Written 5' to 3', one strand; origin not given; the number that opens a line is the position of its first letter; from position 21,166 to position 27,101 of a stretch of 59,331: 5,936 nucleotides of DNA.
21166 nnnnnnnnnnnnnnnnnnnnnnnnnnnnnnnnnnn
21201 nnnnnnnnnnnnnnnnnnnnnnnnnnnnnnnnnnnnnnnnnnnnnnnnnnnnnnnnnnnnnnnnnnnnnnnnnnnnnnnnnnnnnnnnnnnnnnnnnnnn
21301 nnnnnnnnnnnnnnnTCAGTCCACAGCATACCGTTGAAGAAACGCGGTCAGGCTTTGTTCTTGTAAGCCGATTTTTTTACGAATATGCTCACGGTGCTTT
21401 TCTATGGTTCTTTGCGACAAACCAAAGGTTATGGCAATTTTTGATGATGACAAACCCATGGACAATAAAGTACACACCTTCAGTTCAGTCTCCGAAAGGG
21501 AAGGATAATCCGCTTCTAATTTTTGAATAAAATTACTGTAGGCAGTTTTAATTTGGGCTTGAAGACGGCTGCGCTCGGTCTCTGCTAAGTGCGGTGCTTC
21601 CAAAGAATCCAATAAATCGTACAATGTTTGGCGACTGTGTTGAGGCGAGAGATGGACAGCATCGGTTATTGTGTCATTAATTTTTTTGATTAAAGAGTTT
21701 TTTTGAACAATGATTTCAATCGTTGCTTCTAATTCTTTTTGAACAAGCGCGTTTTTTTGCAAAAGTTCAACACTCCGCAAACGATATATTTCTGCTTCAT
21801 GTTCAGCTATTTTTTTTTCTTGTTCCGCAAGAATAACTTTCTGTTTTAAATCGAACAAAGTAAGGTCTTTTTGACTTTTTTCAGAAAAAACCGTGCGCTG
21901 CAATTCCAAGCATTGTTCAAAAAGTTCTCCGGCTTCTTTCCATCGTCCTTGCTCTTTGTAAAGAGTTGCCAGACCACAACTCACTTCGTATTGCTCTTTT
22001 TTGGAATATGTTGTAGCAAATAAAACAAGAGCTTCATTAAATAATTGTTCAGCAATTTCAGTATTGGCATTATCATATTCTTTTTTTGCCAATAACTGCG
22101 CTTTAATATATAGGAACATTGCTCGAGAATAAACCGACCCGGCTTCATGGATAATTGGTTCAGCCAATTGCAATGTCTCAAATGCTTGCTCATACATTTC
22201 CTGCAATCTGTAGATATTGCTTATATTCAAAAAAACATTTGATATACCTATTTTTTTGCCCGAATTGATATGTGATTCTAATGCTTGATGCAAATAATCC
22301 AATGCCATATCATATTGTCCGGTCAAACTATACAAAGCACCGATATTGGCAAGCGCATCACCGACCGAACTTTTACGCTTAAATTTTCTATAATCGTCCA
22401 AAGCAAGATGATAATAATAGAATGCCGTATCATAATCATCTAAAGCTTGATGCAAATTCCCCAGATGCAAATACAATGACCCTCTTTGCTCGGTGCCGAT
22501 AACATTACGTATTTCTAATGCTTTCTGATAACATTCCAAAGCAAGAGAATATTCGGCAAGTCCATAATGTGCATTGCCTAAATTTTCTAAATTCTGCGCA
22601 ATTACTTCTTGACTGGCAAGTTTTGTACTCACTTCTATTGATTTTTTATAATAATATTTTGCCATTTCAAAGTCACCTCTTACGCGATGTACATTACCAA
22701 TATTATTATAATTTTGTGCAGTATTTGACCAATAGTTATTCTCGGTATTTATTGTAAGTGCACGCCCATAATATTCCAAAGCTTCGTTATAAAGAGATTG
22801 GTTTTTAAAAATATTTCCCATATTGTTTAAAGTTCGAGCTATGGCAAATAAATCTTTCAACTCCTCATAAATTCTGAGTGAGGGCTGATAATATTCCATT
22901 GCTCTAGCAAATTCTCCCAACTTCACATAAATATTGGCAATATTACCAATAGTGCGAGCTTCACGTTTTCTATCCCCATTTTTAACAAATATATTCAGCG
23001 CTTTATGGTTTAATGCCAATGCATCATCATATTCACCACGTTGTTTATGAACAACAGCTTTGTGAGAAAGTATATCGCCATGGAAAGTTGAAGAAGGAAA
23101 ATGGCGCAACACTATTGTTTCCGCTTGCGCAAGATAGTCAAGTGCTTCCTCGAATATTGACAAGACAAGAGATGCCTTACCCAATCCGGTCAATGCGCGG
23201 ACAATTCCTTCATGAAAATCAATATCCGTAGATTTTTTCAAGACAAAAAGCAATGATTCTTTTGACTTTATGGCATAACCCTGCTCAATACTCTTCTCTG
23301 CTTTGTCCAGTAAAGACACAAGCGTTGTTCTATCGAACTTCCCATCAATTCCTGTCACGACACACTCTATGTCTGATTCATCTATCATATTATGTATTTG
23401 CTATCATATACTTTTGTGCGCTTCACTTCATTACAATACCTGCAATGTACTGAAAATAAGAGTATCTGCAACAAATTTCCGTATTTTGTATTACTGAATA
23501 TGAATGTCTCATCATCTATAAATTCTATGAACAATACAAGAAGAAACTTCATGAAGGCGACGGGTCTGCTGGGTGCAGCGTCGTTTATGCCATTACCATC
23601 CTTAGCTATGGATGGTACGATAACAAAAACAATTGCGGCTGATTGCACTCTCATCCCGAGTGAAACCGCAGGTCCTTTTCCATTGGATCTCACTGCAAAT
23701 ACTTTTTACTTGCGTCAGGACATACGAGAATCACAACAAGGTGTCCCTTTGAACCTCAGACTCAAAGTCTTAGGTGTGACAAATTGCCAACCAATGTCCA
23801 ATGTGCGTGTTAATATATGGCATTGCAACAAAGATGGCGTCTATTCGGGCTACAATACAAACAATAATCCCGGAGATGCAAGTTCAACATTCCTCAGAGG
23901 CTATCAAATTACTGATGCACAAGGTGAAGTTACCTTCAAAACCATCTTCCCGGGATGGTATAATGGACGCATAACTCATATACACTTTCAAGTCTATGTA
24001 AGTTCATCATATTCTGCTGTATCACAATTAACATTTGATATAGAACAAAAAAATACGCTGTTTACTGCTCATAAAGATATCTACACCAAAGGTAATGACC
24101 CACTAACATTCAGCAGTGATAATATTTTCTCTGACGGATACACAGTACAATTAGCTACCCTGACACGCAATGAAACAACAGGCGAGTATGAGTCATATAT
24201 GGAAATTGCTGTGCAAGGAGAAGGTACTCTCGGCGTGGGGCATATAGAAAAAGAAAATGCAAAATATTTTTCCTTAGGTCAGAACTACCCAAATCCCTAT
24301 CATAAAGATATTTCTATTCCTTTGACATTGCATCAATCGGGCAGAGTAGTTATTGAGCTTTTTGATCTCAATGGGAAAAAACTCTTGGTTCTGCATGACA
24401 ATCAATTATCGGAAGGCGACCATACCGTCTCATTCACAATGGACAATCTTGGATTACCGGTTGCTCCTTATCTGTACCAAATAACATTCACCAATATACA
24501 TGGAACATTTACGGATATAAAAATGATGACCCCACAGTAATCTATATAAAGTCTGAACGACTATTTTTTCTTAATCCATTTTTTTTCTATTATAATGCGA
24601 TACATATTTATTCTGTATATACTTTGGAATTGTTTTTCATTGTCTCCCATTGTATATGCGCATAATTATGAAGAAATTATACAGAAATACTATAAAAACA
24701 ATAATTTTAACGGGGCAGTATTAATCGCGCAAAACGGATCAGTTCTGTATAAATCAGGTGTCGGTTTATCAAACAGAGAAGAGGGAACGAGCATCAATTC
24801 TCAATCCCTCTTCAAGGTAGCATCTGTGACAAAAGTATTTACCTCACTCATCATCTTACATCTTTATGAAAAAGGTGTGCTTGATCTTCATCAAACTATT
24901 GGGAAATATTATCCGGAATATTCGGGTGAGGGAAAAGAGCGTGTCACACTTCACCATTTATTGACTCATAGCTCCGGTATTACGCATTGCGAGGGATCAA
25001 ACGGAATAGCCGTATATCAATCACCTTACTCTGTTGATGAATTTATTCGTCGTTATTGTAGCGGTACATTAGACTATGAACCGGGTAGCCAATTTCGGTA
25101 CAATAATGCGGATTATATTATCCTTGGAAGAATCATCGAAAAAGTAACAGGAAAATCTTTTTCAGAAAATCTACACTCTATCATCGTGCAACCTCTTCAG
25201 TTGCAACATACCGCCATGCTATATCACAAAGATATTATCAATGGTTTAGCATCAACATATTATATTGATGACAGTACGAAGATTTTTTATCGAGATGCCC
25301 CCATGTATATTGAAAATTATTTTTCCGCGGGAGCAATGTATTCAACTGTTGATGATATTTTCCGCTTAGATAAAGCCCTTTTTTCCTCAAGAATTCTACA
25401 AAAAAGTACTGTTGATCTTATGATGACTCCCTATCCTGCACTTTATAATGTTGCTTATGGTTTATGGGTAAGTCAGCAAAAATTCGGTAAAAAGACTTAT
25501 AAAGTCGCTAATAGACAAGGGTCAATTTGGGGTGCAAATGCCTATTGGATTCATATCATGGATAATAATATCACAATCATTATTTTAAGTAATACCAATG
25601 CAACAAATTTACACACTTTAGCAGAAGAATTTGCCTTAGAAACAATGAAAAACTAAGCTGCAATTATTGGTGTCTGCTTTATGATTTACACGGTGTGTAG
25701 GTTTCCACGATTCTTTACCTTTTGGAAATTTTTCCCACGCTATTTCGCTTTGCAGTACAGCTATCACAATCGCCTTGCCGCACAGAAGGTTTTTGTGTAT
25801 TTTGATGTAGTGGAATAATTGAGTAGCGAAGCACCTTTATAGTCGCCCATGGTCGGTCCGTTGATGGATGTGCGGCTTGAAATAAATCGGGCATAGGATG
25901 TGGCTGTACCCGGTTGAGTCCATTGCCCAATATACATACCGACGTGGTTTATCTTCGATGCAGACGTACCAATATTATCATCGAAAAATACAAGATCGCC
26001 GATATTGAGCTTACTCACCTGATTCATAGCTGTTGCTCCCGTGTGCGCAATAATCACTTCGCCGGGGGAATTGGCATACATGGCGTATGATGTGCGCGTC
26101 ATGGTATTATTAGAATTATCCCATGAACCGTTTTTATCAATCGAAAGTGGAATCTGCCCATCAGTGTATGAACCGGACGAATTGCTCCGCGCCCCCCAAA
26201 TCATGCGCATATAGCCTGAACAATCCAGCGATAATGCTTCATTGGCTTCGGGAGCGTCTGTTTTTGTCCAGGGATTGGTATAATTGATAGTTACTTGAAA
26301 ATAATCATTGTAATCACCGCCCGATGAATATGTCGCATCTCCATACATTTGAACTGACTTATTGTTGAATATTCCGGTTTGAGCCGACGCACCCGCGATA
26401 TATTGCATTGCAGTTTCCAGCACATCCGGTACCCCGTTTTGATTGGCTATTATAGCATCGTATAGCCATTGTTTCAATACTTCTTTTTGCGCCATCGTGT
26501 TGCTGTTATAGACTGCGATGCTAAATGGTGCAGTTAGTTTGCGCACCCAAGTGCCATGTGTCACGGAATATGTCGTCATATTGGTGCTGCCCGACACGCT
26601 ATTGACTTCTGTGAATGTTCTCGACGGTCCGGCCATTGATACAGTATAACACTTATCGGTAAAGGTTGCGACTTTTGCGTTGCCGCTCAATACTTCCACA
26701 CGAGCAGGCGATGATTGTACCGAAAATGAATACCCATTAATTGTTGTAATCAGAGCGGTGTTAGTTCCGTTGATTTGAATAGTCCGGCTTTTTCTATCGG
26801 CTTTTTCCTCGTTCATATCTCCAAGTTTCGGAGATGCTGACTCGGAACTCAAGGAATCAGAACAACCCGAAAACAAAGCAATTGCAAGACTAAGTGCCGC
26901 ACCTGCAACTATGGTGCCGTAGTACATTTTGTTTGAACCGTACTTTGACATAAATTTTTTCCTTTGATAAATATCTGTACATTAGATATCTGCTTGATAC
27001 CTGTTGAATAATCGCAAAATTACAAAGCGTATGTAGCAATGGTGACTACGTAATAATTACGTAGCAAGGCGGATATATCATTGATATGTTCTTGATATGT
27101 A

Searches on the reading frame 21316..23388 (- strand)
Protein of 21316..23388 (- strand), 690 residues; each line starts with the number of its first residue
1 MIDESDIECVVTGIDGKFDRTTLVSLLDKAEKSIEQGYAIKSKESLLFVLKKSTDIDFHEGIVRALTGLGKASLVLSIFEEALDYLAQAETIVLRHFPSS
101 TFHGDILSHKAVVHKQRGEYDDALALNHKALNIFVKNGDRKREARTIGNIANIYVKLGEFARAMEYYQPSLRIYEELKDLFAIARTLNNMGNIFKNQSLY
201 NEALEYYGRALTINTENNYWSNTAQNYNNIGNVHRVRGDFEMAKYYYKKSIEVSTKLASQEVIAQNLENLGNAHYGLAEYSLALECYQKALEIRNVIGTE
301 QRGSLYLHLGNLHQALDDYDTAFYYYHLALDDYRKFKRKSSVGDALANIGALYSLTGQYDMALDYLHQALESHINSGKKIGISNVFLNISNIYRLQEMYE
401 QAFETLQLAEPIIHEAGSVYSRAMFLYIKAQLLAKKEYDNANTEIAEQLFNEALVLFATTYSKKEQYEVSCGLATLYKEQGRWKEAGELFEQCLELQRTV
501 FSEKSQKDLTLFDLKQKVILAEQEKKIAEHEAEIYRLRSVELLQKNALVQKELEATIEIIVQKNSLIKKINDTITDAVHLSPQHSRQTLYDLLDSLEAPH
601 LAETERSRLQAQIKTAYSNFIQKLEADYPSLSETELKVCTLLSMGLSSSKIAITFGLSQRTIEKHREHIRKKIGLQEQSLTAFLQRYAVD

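Call 6: search_protein_families(library=pfam, proteins=[window:21316-23388:-], max_evalue=0.001)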
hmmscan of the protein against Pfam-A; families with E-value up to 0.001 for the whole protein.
window:21316-23388:- (690 aa): 17 families
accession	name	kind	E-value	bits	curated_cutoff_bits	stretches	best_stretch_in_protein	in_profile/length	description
PF13424.12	TPR_12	-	3.3e-60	200.6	30.1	8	183-255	2-76/77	Tetratricopeptide repeat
PF00515.34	TPR_1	-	2.3e-46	154.2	27.8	4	184-214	1-31/34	Tetratricopeptide repeat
PF13374.12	TPR_10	-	8.6e-38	127.7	27.5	4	144-177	2-35/42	Tetratricopeptide repeat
PF07719.23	TPR_2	-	1.3e-33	112.7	27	1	266-293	3-30/34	Tetratricopeptide repeat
PF13176.12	TPR_7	-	2.3e-25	86.9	27.9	0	473-497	5-29/36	Tetratricopeptide repeat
PF13181.12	TPR_8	-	1.1e-23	81.8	25.7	0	144-174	1-31/34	Tetratricopeptide repeat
PF14938.12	SNAP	-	5e-17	62.7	25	2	116-227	86-198/282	Soluble NSF attachment protein, SNAP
PF24885.1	TPR_NPHP3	-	1.2e-13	51.5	100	1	144-225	141-224/239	Nephrocystin-3 TPR domain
PF13428.12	TPR_14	-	5.5e-11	42.5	23.5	0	473-496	7-30/44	Tetratricopeptide repeat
PF17874.7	TPR_MalT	-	6.8e-11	42.4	45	0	65-220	42-197/336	MalT-like TPR region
PF00196.25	GerE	-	2.7e-09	37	23.5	1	630-677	2-49/57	Bacterial regulatory proteins, luxR family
PF10602.15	RPN7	-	2e-08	34.6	29.6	1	330-490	23-136/174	26S proteasome subunit RPN7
PF13432.12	TPR_16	-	1.1e-06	29.4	32.7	0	270-321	3-56/65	Tetratricopeptide repeat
PF14559.12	TPR_19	-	3.3e-06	27.8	25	0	445-492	2-50/68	Tetratricopeptide repeat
PF13414.12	TPR_11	-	6e-05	23.1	26.8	0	271-294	1-24/42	TPR repeat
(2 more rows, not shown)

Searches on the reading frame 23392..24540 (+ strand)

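Call 82: search_protein_families(library=pfam, proteins=[window:23392-24540:+], max_evalue=0.0001)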
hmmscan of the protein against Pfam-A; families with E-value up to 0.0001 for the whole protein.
window:23392-24540:+ (382 aa): 2 families
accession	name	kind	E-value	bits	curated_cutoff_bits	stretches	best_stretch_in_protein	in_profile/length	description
PF00775.27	Dioxygenase_C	-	2.5e-12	47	27.3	1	106-194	16-100/182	Dioxygenase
PF18962.6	Por_Secre_tail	-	8e-05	23.3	27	0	299-365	2-63/75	Secretion system C-terminal sorting domain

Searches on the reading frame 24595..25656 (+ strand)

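Call 82: search_protein_families(library=pfam, proteins=[window:24595-25656:+], max_evalue=0.0001)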
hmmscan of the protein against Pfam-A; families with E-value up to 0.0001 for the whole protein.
window:24595-25656:+ (353 aa): 1 family
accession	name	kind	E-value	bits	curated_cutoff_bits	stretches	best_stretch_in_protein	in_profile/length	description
PF00144.29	Beta-lactamase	-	1.8e-54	185.6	27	1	28-338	4-314/329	Beta-lactamase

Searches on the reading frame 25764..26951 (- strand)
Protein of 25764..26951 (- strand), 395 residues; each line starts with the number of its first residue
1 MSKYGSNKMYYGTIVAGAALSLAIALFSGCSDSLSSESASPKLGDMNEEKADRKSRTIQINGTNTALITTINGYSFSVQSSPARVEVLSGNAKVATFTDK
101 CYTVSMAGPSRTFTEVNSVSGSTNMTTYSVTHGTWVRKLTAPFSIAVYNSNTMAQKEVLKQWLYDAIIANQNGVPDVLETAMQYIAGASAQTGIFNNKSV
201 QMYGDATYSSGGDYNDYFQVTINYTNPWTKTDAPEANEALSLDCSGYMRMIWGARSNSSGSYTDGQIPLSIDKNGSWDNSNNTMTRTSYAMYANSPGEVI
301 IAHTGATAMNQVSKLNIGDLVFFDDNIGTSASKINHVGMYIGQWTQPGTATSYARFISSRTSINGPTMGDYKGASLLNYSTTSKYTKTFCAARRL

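Call 6: search_protein_families(library=pfam, proteins=[window:25764-26951:-], max_evalue=0.001)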
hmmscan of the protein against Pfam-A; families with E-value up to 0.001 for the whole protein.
window:25764-26951:- (395 aa): 1 family
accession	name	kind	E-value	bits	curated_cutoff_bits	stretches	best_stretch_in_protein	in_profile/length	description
PF00877.26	NLPC_P60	-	5.2e-07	30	23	1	241-343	13-74/105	NlpC/P60 family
